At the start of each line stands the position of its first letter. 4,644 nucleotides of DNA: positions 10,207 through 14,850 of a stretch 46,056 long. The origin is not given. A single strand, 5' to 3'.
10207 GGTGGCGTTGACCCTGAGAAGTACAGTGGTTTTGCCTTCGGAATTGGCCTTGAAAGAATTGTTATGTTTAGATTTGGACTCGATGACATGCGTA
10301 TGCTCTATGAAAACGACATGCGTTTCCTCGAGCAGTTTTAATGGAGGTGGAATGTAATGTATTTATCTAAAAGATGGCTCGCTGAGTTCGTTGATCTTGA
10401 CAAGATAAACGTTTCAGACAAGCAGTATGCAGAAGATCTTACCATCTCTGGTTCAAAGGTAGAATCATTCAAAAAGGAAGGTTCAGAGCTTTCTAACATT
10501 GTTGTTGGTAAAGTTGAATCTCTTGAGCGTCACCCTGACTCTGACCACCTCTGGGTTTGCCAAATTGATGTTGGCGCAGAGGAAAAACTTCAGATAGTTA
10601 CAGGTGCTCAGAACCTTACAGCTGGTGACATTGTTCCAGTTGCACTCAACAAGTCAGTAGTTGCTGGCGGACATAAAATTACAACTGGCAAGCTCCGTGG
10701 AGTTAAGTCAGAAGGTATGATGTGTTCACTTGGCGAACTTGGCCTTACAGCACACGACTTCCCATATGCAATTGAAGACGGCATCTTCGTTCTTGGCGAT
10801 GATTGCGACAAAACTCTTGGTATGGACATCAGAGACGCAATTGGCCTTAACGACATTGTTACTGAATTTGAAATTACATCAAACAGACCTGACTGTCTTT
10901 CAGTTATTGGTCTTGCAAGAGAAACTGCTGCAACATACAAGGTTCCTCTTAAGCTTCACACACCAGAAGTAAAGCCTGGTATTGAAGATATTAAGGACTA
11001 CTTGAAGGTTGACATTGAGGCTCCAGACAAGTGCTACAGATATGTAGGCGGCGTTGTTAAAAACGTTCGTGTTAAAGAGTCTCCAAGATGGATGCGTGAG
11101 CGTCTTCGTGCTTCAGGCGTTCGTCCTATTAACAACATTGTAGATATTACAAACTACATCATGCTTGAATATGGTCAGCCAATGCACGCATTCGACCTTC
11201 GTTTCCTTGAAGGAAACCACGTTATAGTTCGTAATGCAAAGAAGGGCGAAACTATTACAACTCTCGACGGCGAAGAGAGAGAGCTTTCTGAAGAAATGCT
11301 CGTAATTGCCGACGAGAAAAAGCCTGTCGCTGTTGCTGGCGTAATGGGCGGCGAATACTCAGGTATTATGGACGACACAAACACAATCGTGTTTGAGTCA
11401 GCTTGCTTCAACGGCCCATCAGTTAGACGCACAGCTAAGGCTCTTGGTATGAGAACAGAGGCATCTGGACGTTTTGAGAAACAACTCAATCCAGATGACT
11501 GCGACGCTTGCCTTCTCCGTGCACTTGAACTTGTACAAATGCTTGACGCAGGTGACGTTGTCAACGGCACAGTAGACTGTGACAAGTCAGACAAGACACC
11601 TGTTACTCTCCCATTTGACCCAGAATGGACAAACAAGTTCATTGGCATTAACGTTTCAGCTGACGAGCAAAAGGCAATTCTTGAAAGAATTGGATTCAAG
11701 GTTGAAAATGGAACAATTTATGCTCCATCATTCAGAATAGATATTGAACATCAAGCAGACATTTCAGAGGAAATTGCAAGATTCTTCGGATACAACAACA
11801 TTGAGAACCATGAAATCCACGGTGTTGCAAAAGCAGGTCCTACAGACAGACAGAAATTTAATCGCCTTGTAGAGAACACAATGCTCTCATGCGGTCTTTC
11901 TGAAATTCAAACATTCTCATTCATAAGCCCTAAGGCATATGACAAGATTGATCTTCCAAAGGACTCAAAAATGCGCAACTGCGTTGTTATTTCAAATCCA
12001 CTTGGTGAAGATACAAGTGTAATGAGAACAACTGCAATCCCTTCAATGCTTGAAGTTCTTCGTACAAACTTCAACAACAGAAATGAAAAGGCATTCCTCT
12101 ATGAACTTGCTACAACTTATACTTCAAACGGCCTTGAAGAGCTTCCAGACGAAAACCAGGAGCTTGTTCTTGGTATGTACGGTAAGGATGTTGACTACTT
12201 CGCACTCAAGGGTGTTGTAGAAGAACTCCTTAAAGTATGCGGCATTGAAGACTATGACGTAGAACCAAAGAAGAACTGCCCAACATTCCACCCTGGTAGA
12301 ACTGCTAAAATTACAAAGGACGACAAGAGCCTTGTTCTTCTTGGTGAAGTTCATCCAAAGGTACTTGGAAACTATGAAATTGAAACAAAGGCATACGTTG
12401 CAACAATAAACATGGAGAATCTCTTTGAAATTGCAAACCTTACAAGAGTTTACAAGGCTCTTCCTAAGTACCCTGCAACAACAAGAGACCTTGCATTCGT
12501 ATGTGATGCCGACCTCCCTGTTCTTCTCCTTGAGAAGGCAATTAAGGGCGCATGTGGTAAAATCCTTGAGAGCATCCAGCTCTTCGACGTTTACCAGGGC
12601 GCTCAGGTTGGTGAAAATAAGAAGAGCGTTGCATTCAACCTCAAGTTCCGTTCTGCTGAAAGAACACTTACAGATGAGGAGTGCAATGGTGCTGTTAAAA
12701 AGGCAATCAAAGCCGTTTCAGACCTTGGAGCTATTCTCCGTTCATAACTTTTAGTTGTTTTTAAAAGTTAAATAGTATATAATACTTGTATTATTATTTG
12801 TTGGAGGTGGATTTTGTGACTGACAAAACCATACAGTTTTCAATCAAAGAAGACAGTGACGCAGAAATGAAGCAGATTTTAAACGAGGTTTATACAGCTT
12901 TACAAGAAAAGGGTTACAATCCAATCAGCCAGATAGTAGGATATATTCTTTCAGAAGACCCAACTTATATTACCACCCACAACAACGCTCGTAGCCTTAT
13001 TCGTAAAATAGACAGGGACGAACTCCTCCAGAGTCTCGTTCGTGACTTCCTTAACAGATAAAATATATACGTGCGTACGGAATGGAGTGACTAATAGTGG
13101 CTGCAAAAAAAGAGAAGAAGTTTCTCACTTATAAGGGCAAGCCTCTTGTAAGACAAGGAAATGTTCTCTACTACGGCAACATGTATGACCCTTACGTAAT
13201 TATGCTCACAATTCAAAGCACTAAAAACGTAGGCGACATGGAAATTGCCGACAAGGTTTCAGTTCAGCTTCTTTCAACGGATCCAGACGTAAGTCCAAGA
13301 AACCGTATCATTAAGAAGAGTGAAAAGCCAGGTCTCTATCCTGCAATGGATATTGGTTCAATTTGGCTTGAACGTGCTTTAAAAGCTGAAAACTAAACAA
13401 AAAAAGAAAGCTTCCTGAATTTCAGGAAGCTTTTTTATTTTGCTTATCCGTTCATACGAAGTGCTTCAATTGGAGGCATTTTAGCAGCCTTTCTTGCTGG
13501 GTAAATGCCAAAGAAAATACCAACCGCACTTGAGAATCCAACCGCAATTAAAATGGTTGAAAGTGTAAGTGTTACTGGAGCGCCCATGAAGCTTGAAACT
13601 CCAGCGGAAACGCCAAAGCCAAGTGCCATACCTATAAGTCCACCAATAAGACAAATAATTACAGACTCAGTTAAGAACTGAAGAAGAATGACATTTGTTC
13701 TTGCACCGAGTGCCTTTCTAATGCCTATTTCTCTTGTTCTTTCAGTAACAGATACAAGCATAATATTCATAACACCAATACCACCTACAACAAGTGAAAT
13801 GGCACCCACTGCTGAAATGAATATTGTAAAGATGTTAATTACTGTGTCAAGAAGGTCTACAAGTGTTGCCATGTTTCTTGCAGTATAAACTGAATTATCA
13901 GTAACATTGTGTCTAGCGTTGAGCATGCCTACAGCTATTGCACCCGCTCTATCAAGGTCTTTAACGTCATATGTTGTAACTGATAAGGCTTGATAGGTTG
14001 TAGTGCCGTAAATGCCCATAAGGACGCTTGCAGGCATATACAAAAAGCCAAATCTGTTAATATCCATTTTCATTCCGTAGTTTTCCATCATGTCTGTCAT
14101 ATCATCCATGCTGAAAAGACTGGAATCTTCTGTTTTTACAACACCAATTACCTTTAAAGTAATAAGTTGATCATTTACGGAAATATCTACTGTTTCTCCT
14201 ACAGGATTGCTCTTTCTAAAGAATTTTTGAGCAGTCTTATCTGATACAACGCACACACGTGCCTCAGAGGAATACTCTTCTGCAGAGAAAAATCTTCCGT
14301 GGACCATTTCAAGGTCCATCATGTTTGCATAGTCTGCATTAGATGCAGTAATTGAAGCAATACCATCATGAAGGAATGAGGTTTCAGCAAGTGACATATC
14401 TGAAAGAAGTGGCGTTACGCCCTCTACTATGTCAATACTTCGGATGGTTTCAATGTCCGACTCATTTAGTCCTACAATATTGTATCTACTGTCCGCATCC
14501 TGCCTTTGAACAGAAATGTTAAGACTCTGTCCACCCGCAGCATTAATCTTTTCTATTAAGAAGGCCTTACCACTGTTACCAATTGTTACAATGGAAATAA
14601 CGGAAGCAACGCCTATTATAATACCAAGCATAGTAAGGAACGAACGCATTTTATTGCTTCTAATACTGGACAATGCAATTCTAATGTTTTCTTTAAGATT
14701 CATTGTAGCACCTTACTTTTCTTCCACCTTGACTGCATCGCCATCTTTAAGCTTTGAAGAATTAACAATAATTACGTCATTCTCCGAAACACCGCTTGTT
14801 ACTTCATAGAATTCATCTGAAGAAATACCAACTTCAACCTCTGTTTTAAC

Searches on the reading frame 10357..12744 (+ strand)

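Call 47: search_protein_families(library=pfam, proteins=[window:10357-12744:+], max_evalue=0.0001)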
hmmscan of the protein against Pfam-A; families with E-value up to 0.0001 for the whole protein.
window:10357-12744:+ (796 aa): 5 families
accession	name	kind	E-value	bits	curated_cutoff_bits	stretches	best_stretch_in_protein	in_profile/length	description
PF03483.22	B3_4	-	7e-68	228.1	29.3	1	225-395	1-171/174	B3/4 domain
PF17759.6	tRNA_synthFbeta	-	3.3e-58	197.1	22.4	1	489-686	8-214/214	Phenylalanyl tRNA synthetase beta chain CLM domain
PF03147.19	FDX-ACB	-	1.2e-28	99.9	31.1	1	703-795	1-94/94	Ferredoxin-fold anticodon binding domain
PF01588.26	tRNA_bind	-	2.3e-19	69.7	27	1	48-127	1-76/96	Putative tRNA binding domain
PF03484.21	B5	-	5.6e-18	65.3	28.6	1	420-479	3-67/67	tRNA synthetase B5 domain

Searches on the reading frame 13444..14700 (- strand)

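Call 48: search_protein_families(library=pfam, proteins=[window:13444-14700:-], max_evalue=0.0001)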
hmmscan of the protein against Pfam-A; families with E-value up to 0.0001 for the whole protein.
window:13444-14700:- (418 aa): 2 families
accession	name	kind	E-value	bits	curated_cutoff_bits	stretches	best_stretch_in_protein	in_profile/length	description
PF12704.14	MacB_PCD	-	1.3e-34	120.7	27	1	20-225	1-174/207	MacB-like periplasmic core domain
PF02687.27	FtsX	-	2.9e-19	69.7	25.5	1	297-410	2-120/120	FtsX-like permease C-terminal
